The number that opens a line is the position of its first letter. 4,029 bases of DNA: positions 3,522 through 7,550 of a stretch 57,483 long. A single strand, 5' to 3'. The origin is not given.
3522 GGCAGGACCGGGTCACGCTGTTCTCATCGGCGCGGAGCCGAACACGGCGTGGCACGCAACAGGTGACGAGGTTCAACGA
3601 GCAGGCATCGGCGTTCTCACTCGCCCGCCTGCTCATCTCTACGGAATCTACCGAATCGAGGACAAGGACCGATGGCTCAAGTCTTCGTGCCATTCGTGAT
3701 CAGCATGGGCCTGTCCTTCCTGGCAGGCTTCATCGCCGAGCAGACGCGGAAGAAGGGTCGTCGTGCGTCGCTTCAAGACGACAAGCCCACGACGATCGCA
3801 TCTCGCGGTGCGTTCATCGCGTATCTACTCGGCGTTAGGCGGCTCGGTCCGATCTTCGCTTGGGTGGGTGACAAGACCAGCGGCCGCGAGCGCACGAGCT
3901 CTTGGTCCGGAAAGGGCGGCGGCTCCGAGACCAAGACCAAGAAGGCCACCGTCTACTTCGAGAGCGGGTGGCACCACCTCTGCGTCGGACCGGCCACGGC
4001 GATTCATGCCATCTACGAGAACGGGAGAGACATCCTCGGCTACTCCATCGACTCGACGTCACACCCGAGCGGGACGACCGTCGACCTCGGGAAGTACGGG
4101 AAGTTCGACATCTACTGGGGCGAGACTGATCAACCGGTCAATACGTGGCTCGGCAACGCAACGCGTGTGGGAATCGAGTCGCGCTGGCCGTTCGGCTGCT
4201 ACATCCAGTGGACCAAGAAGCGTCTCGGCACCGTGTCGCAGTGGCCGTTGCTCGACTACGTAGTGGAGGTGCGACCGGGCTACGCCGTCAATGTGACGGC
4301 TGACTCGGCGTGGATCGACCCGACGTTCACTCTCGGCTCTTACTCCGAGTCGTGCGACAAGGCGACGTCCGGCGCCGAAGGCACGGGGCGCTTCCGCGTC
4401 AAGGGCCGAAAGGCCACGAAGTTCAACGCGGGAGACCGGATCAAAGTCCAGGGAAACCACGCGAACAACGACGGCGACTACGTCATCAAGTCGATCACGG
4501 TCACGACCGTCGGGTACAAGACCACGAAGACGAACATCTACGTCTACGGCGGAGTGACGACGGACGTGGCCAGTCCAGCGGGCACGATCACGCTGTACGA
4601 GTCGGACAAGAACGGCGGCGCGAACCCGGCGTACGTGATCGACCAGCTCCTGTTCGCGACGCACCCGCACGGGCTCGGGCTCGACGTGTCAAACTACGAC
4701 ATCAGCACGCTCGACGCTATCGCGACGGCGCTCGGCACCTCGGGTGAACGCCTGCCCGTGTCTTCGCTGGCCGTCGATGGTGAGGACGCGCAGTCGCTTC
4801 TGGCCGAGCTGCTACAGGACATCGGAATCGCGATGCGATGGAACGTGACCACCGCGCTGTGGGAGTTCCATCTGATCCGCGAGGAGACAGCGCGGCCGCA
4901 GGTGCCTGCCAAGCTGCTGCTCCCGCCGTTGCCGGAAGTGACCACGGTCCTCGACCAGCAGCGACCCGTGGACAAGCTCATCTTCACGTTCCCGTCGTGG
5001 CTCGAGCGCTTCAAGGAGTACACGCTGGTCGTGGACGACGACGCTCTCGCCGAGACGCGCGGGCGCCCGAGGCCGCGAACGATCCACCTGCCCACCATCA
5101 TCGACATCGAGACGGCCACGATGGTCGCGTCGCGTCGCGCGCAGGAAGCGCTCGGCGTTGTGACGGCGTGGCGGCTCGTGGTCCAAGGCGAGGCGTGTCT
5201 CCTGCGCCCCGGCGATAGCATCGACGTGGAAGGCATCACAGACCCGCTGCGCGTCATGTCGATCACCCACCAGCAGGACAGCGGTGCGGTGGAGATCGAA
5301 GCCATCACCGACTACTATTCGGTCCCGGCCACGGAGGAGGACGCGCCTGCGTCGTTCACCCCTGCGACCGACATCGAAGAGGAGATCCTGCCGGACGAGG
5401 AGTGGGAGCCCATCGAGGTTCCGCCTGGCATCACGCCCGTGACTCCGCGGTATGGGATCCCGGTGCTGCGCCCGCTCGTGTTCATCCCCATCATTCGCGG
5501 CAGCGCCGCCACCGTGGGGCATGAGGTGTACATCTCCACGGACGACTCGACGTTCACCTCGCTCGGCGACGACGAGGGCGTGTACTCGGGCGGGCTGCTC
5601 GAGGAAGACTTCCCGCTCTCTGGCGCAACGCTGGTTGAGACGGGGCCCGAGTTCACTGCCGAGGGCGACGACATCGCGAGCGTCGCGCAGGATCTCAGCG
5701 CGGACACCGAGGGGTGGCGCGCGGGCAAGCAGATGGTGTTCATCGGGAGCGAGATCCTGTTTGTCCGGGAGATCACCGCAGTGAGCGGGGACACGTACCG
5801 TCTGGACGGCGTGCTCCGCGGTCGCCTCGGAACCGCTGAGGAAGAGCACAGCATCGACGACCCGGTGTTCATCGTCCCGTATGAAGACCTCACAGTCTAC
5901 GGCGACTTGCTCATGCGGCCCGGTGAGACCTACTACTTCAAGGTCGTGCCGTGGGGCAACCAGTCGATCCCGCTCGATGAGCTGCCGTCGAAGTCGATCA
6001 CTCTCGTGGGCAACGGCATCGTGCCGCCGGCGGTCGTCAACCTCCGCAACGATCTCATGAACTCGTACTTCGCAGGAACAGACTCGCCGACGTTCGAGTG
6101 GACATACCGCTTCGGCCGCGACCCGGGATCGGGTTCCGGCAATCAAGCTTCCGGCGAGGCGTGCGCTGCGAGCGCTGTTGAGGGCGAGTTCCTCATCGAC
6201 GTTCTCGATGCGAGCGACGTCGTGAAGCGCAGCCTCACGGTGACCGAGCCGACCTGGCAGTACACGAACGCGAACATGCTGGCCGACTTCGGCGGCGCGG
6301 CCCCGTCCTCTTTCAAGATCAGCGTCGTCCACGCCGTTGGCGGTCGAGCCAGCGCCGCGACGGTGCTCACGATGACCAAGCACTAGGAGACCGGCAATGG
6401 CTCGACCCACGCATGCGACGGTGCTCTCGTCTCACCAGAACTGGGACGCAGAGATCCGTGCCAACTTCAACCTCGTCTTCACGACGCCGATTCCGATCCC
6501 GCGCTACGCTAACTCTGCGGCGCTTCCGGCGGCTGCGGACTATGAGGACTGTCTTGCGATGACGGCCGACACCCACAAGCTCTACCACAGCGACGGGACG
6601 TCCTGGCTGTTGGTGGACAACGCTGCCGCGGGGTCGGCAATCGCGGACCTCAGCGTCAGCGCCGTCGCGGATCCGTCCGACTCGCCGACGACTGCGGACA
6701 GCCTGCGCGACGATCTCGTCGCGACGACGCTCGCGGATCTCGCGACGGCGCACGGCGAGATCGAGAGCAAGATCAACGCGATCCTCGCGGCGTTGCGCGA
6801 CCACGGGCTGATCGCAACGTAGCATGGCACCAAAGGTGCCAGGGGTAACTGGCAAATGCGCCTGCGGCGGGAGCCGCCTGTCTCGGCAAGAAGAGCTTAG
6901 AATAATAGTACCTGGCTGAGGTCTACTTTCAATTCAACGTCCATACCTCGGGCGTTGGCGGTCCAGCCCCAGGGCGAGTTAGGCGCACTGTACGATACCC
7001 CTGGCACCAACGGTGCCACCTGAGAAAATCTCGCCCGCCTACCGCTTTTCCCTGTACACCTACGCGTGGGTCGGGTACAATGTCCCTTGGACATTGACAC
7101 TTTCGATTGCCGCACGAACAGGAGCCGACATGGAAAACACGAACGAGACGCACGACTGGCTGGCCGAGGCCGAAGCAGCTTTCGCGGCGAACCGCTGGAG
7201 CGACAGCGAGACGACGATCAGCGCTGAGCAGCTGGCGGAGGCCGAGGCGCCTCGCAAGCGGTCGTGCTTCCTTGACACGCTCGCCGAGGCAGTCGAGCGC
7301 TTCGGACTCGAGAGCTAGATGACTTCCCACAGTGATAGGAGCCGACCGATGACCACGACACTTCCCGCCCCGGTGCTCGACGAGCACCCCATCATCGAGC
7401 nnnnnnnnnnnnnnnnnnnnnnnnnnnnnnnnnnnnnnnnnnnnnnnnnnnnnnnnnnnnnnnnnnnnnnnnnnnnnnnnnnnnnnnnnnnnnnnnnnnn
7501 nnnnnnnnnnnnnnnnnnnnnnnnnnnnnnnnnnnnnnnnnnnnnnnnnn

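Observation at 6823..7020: About 200-bp composite inverted-repeat element at a module boundary, with a second diverged copy at 34889..35090 whose core is inverted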

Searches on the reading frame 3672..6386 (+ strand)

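Call 14: search_protein_families(library=pfam, proteins=[window:3672-6386:+], max_evalue=0.01)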
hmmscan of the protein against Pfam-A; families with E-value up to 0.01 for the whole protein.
window:3672-6386:+ (904 aa): 2 families
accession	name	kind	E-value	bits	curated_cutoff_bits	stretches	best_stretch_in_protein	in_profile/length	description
PF23666.2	Rcc01698_C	-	2e-07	31.7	27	1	676-730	35-95/98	Rcc01698-like, C-terminal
PF13550.12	Phage-tail_3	-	0.0007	20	23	1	463-532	92-163/164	Putative phage tail protein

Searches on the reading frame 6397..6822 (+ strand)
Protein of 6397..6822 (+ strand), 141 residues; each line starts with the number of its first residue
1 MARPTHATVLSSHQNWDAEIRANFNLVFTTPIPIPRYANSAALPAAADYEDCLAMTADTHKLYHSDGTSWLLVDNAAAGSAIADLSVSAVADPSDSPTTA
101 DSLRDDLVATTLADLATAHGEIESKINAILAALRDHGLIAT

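Call 14: search_protein_families(library=pfam, proteins=[window:6397-6822:+], max_evalue=0.01)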
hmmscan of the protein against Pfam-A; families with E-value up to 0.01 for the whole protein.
window:6397-6822:+ (141 aa): 0 families

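Call 23: find_encoding_contigs(protein=window:6397-6822:+, flank=3000, max_places=10)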
Protein window:6397-6822:+ (141 aa): no gene with exactly this product is on record in the collection.

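Call 79: search_protein_families(library=phrogs, proteins=[window:6397-6822:+], max_evalue=0.01)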
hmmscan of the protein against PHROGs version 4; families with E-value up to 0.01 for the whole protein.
window:6397-6822:+ (141 aa): 1 family
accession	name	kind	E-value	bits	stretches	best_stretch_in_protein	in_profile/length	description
phrog_31660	-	tail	0.0019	19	1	78-141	120-182/182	tail fiber protein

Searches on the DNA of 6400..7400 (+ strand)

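Call 9: search_dna_similar(query=window:6400-7400:+, collection=phages, mode=distant)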
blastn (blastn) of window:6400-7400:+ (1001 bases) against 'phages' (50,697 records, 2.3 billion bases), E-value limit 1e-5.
No match.

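Call 70: search_rna_families(source=window, start=6750, end=7140, threshold=evalue, max_evalue=5)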
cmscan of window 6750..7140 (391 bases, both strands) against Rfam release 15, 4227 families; matches with E-value up to 5: 1.
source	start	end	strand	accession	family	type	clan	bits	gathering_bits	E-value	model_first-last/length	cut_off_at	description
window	7041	7124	+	RF02246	Six3os1_1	Gene; lncRNA;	-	21.4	50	0.013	1-87/87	no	Six3os1 conserved region 1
